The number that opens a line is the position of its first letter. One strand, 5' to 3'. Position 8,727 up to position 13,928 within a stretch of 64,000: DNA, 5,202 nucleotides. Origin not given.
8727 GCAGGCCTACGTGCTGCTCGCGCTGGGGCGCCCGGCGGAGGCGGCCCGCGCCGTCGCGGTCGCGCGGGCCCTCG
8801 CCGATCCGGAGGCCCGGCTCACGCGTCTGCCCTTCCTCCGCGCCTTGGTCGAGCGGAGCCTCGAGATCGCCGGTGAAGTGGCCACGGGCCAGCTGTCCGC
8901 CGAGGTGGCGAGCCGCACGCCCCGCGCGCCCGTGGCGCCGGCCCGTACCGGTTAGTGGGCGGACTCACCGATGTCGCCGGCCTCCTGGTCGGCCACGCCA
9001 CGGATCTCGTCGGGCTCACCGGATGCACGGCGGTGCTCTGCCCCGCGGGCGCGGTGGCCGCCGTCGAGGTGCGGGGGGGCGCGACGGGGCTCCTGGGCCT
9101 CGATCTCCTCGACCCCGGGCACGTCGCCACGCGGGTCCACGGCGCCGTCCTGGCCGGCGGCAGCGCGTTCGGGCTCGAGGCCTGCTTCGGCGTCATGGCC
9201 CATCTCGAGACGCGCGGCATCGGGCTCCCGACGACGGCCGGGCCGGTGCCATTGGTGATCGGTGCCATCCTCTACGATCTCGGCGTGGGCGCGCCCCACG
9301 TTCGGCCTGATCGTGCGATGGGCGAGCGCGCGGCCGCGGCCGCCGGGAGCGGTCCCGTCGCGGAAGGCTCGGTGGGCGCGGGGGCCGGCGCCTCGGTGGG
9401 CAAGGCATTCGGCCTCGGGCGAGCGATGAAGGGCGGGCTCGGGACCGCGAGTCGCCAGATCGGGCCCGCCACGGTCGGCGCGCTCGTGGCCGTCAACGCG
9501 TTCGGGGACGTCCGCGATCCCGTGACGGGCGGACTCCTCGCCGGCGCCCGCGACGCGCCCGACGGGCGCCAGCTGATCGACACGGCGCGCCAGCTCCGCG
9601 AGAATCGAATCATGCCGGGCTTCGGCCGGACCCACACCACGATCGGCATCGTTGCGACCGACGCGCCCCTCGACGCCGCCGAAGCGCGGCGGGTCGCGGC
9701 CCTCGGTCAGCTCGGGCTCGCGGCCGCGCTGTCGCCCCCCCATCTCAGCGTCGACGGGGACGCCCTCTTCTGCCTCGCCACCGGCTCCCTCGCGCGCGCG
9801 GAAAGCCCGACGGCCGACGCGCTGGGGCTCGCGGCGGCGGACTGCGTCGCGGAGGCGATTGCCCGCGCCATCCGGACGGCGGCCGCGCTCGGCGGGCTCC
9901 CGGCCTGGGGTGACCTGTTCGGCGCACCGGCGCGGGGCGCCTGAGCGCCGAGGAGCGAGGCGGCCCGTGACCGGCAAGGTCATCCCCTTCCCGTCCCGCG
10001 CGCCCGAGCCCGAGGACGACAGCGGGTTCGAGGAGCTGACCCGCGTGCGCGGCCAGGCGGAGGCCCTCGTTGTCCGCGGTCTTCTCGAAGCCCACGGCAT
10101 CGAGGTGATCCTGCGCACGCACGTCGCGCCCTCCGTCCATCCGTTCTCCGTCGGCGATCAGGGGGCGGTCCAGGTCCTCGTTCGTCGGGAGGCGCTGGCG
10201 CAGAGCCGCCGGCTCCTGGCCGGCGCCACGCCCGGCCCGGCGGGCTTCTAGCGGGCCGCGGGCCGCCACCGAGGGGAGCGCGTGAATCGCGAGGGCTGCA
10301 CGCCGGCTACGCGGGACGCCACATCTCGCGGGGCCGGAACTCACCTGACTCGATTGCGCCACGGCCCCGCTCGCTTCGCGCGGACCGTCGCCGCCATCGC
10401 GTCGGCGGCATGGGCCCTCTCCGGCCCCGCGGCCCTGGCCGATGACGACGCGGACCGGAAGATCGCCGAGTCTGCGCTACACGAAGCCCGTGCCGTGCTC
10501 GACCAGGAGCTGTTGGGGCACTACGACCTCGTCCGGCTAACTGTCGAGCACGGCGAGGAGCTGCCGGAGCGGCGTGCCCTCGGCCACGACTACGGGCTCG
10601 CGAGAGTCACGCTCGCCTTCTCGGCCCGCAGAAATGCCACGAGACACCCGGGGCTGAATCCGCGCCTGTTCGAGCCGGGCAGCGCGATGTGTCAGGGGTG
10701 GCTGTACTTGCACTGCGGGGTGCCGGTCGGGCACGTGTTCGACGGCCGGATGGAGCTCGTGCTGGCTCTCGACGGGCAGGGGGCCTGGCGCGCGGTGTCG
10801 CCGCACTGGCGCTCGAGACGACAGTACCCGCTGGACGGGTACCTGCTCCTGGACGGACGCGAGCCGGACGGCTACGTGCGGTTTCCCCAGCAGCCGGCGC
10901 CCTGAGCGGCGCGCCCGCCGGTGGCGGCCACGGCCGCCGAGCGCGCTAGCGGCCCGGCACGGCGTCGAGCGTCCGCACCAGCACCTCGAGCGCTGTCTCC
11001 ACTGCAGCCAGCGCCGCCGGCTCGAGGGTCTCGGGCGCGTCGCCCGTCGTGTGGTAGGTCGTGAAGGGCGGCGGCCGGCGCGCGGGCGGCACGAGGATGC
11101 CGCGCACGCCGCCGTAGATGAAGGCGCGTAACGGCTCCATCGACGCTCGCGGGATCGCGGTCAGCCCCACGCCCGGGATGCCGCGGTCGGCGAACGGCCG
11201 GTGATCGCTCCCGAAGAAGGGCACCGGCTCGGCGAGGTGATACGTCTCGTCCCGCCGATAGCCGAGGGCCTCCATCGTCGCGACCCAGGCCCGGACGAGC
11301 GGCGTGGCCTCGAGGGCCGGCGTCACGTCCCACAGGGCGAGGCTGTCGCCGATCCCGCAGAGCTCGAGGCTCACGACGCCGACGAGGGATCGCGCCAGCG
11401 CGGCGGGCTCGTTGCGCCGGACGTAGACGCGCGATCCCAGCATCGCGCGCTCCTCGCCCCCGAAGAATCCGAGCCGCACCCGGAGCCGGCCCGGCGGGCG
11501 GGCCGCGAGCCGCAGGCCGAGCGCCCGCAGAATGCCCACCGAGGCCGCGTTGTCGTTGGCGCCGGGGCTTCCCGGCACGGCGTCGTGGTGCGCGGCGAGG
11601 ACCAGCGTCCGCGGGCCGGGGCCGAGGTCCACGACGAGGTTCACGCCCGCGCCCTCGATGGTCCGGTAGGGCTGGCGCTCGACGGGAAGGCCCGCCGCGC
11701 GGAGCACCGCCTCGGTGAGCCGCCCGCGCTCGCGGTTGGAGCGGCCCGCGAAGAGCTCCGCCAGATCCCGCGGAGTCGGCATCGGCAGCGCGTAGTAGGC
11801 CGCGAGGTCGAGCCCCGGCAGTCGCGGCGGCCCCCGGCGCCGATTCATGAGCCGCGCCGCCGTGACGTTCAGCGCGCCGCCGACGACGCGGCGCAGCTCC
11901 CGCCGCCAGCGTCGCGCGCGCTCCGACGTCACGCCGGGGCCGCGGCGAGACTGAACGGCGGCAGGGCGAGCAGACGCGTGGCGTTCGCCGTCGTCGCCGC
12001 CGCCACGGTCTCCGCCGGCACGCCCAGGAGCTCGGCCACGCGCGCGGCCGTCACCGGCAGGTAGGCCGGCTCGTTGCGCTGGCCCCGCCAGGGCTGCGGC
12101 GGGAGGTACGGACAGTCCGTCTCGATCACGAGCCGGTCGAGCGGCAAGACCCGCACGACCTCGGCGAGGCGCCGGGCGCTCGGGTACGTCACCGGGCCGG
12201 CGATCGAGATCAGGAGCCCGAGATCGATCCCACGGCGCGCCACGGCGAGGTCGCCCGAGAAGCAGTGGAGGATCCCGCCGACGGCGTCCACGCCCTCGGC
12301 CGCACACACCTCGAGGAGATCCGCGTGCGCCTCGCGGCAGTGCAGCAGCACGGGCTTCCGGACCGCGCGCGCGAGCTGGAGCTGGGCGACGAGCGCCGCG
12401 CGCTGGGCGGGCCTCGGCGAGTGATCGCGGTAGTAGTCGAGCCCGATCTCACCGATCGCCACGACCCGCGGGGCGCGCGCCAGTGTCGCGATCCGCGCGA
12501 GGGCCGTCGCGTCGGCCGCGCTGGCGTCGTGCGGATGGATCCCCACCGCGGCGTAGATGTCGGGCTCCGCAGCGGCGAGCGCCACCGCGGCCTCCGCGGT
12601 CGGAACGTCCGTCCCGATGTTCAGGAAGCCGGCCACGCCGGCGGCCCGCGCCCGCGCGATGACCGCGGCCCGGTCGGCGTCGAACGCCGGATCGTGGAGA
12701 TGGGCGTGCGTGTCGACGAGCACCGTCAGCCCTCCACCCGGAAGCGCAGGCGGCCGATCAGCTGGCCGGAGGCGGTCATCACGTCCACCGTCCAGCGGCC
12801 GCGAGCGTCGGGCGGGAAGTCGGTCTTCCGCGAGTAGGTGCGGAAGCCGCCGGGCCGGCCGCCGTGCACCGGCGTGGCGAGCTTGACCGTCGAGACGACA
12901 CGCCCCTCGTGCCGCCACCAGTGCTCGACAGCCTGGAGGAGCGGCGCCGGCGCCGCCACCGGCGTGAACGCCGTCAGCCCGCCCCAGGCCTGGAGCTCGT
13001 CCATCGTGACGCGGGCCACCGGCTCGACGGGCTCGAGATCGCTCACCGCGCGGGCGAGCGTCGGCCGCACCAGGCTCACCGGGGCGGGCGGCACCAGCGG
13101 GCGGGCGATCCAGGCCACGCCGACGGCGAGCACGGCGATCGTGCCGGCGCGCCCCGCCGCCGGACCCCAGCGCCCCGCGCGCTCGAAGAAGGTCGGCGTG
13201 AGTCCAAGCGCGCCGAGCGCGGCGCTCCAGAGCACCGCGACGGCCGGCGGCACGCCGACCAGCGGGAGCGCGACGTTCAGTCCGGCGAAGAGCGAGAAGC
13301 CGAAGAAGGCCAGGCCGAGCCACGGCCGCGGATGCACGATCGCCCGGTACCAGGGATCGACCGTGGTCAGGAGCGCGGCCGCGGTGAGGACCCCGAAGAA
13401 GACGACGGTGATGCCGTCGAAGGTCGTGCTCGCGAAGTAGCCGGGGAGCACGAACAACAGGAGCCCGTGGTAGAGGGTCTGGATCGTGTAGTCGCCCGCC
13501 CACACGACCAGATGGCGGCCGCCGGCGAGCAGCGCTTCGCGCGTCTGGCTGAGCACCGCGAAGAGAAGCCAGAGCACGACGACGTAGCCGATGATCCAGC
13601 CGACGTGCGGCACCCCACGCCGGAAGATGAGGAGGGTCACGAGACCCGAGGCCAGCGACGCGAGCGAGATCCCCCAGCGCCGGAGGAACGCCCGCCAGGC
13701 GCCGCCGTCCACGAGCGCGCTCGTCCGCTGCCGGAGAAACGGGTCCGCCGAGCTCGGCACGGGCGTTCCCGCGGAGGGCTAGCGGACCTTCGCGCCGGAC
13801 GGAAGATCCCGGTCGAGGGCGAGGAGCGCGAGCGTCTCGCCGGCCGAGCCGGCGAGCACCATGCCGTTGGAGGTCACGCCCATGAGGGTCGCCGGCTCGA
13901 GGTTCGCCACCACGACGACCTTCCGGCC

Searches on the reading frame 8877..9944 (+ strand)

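Call 37: search_protein_families(library=pfam, proteins=[window:8877-9944:+], max_evalue=0.00001)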
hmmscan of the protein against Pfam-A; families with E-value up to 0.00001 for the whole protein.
window:8877-9944:+ (355 aa): 1 family
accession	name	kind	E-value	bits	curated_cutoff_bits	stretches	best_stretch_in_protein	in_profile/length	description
PF03576.19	Peptidase_S58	-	6.9e-44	151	23.9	1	30-340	3-301/307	Peptidase family S58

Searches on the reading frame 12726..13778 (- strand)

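Call 37: search_protein_families(library=pfam, proteins=[window:12726-13778:-], max_evalue=0.00001)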
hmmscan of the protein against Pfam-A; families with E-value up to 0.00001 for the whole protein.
window:12726-13778:- (350 aa): 2 families
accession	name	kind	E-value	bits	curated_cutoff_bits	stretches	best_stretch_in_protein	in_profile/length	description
PF19346.4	DUF5924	-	5.1e-22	78.7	27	1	34-266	19-256/259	Family of unknown function (DUF5924)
PF11141.13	DUF2914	-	2.7e-15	56.3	23.6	1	284-348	4-62/62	Protein of unknown function (DUF2914)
